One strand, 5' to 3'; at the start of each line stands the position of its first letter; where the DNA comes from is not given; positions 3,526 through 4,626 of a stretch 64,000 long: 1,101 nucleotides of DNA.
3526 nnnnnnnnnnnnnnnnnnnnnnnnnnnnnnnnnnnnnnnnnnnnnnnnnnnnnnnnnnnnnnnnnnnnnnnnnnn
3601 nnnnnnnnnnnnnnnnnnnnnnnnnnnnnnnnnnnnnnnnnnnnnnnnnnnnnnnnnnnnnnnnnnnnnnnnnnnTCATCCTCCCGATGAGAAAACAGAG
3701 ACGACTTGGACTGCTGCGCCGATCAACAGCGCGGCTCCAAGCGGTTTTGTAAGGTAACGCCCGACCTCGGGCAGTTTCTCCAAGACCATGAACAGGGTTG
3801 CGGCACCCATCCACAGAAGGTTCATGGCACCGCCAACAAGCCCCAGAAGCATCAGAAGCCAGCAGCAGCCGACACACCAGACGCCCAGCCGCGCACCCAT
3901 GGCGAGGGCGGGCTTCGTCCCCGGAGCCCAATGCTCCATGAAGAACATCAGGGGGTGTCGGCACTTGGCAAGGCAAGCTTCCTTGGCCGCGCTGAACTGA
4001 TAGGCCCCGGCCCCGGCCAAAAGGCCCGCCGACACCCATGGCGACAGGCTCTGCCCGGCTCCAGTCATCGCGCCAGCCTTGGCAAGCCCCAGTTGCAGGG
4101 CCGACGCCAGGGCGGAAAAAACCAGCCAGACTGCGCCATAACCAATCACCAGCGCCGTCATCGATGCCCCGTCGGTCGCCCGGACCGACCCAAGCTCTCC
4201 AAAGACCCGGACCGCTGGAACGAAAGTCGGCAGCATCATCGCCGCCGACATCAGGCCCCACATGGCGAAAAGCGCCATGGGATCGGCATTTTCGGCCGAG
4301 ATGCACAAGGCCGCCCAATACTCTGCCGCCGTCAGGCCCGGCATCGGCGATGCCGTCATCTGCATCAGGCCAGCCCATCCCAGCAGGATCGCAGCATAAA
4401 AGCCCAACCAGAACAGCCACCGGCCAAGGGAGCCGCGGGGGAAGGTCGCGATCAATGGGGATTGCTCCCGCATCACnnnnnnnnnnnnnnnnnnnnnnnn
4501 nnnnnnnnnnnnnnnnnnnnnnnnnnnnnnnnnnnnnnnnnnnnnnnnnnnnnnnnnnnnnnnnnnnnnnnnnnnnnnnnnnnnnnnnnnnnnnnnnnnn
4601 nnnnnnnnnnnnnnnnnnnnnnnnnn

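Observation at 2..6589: DMSP/MMPA demethylation operon with two uncharacterised Cys-rich proteins (DUF2182 and DUF1326) built into it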

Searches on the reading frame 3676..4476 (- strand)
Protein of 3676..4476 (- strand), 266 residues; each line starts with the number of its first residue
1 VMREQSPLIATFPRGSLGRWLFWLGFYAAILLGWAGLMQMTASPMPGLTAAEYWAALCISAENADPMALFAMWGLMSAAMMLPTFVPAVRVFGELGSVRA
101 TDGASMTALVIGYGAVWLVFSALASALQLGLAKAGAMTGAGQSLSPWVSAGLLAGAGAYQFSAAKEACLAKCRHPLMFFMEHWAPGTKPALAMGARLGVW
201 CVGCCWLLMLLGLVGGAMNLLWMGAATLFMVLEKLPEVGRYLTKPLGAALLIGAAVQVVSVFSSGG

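Call 3: search_protein_families(library=pfam, proteins=[window:3676-4476:-])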
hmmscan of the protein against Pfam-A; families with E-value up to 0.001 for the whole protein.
window:3676-4476:- (266 aa): 1 family
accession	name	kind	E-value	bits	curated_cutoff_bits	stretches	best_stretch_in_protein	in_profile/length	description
PF09948.15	PpoB2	-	4.5e-58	196.7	28.7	1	70-255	1-186/188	Copper chaperone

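Call 4: search_protein_families(library=ncbifam, proteins=[window:3676-4476:-])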
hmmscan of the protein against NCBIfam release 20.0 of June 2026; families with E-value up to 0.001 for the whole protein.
window:3676-4476:- (266 aa): 0 families

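Call 30: search_solved_structures(query=window:3676-4476:-, max_evalue=10)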
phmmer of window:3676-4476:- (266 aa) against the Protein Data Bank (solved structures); distinct sequences matched with E-value up to 10: 2.
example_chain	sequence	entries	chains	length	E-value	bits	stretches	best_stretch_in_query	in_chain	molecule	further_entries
6een_D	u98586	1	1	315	1.3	11.4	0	127-191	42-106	Designer Pentatricopeptide Protein dPPR10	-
3luy_A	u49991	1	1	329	1.5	11.2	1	162-249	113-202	Probable chorismate mutase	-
